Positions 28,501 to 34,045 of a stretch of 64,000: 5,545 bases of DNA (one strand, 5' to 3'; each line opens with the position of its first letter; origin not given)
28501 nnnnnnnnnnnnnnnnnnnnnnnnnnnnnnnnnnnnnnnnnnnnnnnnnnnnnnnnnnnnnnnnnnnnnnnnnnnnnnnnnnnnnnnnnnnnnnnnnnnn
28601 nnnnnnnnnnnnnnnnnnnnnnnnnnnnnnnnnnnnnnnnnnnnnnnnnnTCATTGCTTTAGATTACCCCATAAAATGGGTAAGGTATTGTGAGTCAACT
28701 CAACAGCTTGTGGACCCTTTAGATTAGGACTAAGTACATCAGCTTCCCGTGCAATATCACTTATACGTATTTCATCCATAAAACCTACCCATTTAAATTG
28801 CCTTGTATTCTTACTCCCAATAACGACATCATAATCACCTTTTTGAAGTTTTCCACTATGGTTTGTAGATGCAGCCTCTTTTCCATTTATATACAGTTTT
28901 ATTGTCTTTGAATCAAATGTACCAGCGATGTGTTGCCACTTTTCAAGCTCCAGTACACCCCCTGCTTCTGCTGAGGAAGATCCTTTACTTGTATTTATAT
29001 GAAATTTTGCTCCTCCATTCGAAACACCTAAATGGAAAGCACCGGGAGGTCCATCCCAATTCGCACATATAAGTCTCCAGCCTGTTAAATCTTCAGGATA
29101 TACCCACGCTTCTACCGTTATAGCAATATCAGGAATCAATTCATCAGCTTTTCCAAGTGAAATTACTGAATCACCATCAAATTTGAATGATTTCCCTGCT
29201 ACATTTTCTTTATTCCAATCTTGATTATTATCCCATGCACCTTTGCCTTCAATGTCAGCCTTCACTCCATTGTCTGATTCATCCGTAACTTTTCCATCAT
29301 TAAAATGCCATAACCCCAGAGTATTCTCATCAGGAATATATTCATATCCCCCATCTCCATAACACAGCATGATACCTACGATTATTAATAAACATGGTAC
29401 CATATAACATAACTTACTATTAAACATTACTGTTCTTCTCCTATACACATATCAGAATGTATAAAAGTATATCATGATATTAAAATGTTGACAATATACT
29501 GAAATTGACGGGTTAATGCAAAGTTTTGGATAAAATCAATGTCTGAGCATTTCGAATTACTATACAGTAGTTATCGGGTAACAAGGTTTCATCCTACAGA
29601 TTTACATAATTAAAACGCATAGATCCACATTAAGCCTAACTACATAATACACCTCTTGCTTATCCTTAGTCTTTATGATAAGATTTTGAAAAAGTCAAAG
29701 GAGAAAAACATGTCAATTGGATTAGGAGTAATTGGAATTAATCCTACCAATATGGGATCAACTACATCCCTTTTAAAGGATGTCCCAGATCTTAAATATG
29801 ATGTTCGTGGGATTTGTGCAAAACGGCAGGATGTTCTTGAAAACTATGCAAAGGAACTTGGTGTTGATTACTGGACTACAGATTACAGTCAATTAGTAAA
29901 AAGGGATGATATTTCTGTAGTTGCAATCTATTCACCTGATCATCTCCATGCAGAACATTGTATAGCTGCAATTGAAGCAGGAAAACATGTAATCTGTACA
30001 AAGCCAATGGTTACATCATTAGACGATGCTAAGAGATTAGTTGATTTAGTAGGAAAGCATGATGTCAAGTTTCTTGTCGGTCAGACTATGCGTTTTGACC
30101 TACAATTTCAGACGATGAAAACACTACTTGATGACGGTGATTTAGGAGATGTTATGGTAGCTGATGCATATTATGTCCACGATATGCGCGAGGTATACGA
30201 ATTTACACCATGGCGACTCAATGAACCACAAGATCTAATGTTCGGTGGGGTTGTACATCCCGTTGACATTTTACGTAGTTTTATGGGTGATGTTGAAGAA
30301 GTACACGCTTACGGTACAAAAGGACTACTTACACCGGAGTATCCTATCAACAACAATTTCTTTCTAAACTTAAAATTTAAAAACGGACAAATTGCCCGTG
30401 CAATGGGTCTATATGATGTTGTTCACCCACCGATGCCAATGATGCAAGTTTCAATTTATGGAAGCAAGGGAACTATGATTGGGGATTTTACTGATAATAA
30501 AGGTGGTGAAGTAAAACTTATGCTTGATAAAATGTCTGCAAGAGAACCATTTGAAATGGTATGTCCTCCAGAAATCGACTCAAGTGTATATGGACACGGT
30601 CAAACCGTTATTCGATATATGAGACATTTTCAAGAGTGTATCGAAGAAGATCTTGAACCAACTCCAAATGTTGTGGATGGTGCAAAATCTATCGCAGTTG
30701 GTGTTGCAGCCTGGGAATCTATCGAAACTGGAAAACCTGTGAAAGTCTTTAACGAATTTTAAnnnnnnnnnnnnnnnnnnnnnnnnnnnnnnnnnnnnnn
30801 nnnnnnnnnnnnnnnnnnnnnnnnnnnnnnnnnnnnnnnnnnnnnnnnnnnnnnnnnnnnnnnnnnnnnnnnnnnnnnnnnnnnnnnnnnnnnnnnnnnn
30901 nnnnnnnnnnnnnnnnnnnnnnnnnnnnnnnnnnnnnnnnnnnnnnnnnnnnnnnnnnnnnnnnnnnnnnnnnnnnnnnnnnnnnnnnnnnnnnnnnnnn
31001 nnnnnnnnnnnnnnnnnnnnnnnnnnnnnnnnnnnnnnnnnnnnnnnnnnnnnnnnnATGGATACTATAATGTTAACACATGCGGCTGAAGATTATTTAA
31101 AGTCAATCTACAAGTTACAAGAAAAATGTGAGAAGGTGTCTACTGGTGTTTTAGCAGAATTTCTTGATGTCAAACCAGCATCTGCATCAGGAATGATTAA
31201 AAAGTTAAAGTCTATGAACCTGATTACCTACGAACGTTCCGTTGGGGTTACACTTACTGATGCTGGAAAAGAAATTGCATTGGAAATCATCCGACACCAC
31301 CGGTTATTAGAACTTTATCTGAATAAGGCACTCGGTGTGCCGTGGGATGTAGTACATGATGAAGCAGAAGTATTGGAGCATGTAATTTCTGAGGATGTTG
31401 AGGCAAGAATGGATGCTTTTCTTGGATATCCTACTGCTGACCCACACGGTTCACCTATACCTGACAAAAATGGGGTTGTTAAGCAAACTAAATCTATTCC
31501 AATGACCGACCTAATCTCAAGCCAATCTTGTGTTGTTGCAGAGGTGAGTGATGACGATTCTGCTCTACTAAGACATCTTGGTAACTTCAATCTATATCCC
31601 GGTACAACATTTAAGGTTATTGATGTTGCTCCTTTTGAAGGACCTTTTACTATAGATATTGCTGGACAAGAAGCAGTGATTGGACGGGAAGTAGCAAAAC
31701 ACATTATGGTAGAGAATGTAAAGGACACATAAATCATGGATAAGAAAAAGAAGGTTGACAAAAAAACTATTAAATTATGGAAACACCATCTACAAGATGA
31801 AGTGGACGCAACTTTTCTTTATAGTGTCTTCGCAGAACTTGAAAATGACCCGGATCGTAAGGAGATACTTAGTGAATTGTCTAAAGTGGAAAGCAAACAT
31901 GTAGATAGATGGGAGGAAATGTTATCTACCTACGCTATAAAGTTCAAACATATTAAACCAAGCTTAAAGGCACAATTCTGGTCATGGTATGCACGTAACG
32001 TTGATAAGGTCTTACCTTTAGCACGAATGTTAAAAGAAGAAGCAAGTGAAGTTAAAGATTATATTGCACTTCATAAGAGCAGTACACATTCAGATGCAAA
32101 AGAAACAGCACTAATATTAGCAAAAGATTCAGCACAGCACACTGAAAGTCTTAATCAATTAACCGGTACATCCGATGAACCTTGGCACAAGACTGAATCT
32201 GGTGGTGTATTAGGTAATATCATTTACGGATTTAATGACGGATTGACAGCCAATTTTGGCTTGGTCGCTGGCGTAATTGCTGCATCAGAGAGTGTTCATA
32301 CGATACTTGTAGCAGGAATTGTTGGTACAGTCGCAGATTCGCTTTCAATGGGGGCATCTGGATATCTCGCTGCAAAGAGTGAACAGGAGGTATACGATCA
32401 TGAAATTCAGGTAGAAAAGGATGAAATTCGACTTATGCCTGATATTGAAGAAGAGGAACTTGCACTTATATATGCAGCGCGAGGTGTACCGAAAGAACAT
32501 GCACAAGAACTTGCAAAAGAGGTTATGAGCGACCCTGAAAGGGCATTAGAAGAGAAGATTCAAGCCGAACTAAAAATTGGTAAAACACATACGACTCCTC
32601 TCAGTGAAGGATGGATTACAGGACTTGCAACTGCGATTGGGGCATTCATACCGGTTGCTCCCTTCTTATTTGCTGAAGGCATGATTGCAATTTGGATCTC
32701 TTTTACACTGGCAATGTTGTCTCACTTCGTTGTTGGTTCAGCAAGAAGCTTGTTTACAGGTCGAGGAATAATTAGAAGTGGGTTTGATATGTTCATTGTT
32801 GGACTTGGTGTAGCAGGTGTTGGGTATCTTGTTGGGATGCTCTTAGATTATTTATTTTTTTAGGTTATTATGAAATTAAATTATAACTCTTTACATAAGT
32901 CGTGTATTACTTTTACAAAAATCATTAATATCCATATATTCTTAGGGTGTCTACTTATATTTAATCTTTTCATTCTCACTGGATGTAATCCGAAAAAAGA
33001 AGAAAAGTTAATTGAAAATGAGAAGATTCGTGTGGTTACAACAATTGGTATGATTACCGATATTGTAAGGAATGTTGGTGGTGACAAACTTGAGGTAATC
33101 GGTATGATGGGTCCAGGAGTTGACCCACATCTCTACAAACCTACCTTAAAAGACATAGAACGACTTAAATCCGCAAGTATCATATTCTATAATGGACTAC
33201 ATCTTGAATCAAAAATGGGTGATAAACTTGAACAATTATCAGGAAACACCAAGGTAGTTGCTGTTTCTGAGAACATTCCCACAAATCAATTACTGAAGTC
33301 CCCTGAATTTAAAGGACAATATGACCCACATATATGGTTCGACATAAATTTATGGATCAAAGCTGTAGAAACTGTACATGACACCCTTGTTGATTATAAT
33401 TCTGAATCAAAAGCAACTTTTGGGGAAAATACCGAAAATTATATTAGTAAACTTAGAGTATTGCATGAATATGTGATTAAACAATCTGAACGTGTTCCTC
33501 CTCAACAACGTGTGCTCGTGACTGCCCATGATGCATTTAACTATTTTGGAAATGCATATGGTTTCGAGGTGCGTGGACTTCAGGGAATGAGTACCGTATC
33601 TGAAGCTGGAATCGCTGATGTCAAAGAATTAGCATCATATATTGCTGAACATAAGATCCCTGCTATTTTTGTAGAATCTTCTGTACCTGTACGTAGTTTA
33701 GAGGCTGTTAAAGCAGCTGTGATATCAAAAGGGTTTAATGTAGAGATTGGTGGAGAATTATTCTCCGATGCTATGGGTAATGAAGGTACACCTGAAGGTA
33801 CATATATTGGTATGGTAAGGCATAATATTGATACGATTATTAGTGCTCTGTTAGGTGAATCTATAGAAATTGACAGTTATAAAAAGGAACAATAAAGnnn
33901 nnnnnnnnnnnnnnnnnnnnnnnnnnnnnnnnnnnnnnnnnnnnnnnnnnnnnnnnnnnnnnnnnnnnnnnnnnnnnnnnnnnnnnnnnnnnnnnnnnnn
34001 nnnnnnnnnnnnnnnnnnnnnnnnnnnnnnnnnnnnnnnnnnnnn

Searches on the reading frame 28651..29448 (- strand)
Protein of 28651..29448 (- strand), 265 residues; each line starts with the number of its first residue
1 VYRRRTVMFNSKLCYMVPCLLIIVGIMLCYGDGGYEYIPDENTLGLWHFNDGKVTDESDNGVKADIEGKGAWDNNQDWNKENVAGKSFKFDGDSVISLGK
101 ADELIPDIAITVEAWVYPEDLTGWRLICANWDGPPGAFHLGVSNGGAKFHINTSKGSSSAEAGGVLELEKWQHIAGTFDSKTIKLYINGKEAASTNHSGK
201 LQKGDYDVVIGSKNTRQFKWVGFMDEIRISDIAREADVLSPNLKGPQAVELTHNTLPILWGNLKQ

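Call 8: search_protein_families(library=pfam, proteins=[window:28651-29448:-], max_evalue=0.001)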
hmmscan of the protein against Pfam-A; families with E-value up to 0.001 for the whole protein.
window:28651-29448:- (265 aa): 1 family
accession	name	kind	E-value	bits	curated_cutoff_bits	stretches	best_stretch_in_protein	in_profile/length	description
PF13385.13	Laminin_G_3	-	1.2e-27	97.4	27.6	1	92-237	3-148/151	Concanavalin A-like lectin/glucanases superfamily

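Call 81: search_protein_families(library=ncbifam, proteins=[window:28651-29448:-], max_evalue=0.01)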
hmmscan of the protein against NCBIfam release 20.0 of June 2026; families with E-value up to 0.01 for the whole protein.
window:28651-29448:- (265 aa): 1 family
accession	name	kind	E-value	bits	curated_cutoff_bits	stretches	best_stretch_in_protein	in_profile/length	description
NF052521.1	TafC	equivalog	1e-09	38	410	1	44-237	149-354/373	TafC family fimbrial protein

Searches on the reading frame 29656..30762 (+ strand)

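Call 8: search_protein_families(library=pfam, proteins=[window:29656-30762:+], max_evalue=0.001)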
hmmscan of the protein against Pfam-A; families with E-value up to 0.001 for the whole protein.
window:29656-30762:+ (368 aa): 4 families
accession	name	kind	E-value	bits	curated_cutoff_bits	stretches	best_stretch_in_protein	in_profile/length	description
PF01408.29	GFO_IDH_MocA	-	1.7e-20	74.4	24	1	24-142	4-119/120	Oxidoreductase family, NAD-binding Rossmann fold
PF02894.22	GFO_IDH_MocA_C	-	1.8e-20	74.1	22.9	1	155-364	1-218/218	Oxidoreductase family, C-terminal alpha/beta domain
PF22725.1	GFO_IDH_MocA_C3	-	1e-14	55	27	1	151-274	1-123/124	GFO/IDH/MocA C-terminal domain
PF03447.22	NAD_binding_3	-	1.4e-05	26.2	24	1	34-141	7-115/116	Homoserine dehydrogenase, NAD binding domain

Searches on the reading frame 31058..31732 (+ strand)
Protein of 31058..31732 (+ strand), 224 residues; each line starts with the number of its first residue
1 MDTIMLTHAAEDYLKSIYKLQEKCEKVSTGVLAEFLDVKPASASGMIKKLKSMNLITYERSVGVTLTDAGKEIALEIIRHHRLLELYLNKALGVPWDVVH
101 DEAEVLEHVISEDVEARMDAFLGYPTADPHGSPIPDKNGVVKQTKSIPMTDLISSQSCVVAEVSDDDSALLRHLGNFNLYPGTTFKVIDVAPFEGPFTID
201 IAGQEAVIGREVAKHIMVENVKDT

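Call 8: search_protein_families(library=pfam, proteins=[window:31058-31732:+], max_evalue=0.001)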
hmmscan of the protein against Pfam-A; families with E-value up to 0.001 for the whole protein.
window:31058-31732:+ (224 aa): 3 families
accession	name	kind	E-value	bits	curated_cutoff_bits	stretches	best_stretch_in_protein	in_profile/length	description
PF02742.21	Fe_dep_repr_C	-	6.4e-30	103.4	27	1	67-136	1-70/70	Iron dependent repressor, metal binding and dimerisation domain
PF01325.25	Fe_dep_repress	-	9.8e-18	64.6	26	1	5-63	1-59/60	Iron dependent repressor, N-terminal DNA binding domain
PF04023.20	FeoA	-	8e-17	61.5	23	1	148-219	2-73/74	FeoA domain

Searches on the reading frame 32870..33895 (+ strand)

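Call 11: search_protein_families(library=pfam, proteins=[window:32870-33895:+], max_evalue=0.001)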
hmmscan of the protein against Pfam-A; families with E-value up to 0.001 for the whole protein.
window:32870-33895:+ (341 aa): 1 family
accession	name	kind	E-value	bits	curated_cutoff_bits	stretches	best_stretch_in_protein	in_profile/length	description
PF01297.22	ZnuA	-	4.9e-76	256.1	29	1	55-325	1-262/263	Zinc-uptake complex component A periplasmic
